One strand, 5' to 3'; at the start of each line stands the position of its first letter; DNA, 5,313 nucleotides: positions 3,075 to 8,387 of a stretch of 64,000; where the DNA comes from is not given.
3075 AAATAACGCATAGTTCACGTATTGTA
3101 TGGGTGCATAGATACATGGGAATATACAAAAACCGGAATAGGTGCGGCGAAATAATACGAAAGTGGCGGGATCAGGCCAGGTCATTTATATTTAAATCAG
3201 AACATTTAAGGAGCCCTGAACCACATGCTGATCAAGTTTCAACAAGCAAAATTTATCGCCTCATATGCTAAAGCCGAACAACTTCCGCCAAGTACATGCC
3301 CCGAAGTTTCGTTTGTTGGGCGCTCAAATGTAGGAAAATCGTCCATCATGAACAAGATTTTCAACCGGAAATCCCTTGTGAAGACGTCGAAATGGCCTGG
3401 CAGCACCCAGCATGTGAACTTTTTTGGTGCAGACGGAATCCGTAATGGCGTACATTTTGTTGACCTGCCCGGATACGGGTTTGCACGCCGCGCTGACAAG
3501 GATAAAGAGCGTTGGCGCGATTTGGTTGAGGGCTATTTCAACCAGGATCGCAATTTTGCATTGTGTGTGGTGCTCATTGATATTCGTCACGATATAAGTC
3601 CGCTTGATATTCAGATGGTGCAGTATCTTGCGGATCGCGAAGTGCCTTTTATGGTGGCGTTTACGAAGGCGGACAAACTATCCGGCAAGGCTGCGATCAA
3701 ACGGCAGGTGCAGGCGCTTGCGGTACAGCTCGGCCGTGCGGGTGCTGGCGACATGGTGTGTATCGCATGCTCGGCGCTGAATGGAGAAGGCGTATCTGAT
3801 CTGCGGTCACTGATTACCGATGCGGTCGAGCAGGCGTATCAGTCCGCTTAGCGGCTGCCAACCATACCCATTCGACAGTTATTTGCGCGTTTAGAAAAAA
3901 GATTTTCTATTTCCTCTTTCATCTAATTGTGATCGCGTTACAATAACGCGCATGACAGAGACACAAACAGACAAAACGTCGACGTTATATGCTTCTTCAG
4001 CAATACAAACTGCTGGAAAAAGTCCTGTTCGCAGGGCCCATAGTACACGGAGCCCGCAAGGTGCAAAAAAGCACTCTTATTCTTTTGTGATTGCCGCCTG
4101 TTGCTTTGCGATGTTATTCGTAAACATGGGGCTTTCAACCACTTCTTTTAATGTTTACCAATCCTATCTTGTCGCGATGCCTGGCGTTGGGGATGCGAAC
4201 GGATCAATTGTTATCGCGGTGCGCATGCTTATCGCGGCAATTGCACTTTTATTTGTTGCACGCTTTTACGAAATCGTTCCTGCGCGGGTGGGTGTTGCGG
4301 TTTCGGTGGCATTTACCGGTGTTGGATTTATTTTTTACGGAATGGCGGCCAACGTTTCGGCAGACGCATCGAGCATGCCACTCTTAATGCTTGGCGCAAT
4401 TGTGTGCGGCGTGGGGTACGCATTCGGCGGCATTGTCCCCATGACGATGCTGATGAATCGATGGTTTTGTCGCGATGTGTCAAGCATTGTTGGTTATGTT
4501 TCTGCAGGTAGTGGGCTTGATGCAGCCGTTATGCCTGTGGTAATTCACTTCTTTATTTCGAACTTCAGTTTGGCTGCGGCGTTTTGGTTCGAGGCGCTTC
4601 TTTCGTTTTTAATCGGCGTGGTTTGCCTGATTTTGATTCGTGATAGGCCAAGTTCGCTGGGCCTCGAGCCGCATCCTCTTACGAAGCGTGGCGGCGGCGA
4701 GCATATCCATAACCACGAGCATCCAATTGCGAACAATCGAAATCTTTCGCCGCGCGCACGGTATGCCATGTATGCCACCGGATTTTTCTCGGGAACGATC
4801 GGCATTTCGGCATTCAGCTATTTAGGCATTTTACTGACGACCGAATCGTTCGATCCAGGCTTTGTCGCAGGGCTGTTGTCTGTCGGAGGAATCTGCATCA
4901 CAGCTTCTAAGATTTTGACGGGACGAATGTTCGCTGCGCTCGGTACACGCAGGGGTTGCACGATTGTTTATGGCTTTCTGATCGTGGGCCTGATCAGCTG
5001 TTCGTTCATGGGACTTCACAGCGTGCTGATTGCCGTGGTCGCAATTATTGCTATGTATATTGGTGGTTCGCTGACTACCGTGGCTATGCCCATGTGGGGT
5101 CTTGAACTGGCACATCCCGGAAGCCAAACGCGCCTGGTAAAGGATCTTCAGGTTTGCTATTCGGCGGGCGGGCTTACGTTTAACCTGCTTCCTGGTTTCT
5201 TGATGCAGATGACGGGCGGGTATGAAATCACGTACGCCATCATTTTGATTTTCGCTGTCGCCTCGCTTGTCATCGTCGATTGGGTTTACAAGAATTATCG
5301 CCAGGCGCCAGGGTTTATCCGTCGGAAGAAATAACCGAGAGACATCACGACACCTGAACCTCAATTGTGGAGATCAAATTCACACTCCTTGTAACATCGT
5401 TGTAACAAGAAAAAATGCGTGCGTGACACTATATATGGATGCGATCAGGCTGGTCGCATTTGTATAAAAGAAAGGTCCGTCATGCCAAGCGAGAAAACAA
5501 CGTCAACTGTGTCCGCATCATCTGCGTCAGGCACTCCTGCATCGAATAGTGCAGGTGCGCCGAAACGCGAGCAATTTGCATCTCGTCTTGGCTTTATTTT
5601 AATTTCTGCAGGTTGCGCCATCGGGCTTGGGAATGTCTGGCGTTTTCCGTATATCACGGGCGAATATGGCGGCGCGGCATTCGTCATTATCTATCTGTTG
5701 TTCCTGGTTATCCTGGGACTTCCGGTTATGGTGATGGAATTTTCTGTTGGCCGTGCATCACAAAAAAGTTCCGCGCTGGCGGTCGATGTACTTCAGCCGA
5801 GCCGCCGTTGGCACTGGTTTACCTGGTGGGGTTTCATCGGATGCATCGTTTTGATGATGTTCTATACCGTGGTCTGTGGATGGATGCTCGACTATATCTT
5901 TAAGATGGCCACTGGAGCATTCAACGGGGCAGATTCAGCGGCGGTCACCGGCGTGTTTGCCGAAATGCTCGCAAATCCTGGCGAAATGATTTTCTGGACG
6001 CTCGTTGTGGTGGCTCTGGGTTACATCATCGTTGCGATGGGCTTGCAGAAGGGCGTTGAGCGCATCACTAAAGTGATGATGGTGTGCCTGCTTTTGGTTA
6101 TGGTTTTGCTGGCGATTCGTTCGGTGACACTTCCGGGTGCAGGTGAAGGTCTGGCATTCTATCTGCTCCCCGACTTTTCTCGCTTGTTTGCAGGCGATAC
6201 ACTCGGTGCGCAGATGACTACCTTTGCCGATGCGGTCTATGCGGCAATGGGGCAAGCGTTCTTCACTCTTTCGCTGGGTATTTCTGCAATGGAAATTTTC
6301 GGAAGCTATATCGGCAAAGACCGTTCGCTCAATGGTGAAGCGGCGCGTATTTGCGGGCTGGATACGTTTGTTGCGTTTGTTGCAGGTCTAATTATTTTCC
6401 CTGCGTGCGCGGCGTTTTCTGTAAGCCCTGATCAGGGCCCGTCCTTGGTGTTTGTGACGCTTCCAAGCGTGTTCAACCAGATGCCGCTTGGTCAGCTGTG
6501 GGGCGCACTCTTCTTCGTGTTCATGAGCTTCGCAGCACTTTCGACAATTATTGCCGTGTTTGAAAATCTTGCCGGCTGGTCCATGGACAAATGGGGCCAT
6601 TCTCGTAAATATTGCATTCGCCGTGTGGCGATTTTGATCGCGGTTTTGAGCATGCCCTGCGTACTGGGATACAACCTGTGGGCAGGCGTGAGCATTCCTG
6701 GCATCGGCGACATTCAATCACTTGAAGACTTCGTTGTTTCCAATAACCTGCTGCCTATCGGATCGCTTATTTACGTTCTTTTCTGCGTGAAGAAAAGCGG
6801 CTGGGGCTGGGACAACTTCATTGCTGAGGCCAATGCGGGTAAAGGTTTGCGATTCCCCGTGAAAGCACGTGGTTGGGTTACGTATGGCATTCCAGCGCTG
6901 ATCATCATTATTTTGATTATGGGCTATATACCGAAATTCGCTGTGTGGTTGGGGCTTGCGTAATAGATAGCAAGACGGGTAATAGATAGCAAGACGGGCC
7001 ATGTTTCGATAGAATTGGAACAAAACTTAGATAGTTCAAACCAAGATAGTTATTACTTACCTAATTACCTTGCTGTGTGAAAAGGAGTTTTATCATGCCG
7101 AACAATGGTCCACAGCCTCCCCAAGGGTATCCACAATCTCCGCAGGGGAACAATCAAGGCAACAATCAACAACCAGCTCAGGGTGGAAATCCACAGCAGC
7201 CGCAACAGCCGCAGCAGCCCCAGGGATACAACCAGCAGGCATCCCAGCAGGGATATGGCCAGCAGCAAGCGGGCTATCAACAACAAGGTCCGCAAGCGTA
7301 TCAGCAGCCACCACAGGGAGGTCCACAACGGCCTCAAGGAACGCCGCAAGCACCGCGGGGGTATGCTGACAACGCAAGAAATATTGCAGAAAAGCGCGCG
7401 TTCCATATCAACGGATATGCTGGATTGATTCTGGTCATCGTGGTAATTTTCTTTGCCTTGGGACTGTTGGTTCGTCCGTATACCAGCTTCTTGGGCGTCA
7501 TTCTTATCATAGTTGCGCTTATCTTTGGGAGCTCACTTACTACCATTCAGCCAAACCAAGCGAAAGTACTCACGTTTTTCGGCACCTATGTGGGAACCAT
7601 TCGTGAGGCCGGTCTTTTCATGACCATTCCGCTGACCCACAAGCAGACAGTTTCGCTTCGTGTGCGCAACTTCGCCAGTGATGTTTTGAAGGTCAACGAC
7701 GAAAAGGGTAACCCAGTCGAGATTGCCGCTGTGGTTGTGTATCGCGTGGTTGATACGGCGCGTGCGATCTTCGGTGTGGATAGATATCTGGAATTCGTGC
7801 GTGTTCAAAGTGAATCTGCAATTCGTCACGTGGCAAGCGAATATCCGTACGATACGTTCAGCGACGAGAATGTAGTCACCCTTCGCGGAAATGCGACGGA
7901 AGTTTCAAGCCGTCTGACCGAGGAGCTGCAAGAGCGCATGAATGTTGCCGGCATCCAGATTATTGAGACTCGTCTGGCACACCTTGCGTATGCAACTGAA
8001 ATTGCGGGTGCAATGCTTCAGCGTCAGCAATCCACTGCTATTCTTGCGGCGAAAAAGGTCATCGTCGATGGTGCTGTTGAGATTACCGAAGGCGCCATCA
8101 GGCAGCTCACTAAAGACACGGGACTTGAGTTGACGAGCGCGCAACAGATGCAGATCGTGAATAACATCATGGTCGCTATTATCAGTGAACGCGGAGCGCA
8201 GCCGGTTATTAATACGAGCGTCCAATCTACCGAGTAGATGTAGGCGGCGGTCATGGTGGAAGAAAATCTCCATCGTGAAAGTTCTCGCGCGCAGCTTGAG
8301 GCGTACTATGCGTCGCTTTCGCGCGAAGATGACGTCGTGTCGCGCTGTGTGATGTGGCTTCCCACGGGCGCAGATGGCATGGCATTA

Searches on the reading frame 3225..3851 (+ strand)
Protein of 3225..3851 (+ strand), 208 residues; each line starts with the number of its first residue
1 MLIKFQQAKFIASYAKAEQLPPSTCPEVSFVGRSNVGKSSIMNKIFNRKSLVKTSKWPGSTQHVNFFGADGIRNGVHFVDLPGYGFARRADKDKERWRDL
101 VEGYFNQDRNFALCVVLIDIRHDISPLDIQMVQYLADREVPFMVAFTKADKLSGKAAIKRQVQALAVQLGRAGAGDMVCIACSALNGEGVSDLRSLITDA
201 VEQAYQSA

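Call 12: search_protein_families(library=pfam, proteins=[window:3225-3851:+], max_evalue=0.001)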
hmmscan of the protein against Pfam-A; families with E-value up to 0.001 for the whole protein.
window:3225-3851:+ (208 aa): 5 families
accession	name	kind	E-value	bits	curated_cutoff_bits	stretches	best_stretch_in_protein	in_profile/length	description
PF01926.29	MMR_HSR1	-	1.9e-19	70.3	21.9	1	27-148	1-113/113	50S ribosome-binding GTPase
PF02421.24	FeoB_N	-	1.6e-09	37.9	27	1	28-195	3-154/156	Ferrous iron transport protein B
PF00009.33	GTP_EFTU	-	1.9e-07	31.3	26.5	1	113-201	95-186/188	Elongation factor Tu GTP binding domain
PF00350.29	Dynamin_N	-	4.1e-06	27.4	27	0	73-139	100-157/168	Dynamin family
PF03193.22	RsgA_GTPase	-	7.2e-06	26.4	30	0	28-50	109-131/174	RsgA GTPase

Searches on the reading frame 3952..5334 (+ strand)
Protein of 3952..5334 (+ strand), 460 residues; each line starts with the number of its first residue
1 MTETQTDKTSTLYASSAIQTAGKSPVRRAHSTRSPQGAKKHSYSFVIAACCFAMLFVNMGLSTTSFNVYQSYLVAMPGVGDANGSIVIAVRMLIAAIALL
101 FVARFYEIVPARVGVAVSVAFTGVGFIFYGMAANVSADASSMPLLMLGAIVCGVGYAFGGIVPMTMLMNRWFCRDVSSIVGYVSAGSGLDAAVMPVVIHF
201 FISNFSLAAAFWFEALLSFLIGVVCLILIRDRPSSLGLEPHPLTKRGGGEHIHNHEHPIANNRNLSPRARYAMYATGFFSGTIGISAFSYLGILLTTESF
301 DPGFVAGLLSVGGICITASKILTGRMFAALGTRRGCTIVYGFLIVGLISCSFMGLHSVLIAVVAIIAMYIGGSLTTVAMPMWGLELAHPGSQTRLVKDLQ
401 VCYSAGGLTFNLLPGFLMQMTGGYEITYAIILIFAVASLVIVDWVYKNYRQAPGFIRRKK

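Call 12: search_protein_families(library=pfam, proteins=[window:3952-5334:+], max_evalue=0.001)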
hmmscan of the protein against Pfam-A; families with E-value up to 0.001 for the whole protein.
window:3952-5334:+ (460 aa): 1 family
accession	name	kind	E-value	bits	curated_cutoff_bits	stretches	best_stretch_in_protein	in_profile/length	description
PF07690.21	MFS_1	-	3.6e-21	75.9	33.4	1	52-391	3-327/347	Major Facilitator Superfamily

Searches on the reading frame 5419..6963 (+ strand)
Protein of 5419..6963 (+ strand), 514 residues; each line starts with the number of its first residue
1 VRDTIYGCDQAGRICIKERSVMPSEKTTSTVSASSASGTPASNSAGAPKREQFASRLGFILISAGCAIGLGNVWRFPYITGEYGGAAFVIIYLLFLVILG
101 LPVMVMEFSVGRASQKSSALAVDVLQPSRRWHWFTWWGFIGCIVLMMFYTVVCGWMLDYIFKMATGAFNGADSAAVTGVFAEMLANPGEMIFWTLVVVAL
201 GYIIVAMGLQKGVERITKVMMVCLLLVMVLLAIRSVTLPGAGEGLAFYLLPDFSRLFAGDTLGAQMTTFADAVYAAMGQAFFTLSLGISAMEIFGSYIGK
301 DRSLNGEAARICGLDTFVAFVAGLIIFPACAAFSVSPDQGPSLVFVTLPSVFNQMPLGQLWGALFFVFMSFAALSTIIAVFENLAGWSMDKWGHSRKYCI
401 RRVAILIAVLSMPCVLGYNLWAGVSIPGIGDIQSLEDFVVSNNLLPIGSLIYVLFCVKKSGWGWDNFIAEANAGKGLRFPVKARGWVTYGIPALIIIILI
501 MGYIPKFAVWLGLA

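Call 12: search_protein_families(library=pfam, proteins=[window:5419-6963:+], max_evalue=0.001)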
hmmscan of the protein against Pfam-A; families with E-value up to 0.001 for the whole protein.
window:5419-6963:+ (514 aa): 1 family
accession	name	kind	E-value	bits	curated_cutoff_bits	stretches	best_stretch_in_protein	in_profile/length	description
PF00209.24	SNF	-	4.3e-53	181.2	27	2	184-501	170-479/524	Sodium:neurotransmitter symporter family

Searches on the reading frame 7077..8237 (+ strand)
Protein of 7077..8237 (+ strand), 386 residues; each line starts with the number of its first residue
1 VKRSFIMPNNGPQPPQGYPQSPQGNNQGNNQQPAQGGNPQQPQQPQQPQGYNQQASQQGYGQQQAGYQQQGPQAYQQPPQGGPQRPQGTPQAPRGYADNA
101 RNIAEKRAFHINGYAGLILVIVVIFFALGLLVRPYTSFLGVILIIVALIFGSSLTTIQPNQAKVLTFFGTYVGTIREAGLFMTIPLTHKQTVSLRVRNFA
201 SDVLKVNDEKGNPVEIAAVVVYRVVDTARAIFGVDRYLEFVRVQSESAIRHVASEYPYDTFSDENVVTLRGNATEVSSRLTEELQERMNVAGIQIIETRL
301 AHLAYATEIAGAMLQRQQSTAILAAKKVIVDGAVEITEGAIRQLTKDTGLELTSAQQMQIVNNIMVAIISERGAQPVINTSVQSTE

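Call 12: search_protein_families(library=pfam, proteins=[window:7077-8237:+], max_evalue=0.001)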
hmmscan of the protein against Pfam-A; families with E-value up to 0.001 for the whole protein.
window:7077-8237:+ (386 aa): 1 family
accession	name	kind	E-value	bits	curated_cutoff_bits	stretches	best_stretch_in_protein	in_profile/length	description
PF01145.31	Band_7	-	4.1e-23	82.8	23.6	1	156-326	2-168/176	SPFH domain / Band 7 family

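Call 104: search_protein_families(library=padloc, proteins=[window:7095-8234:+], max_evalue=0.01)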
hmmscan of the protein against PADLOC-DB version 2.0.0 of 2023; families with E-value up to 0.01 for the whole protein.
window:7095-8234:+ (380 aa): 0 families
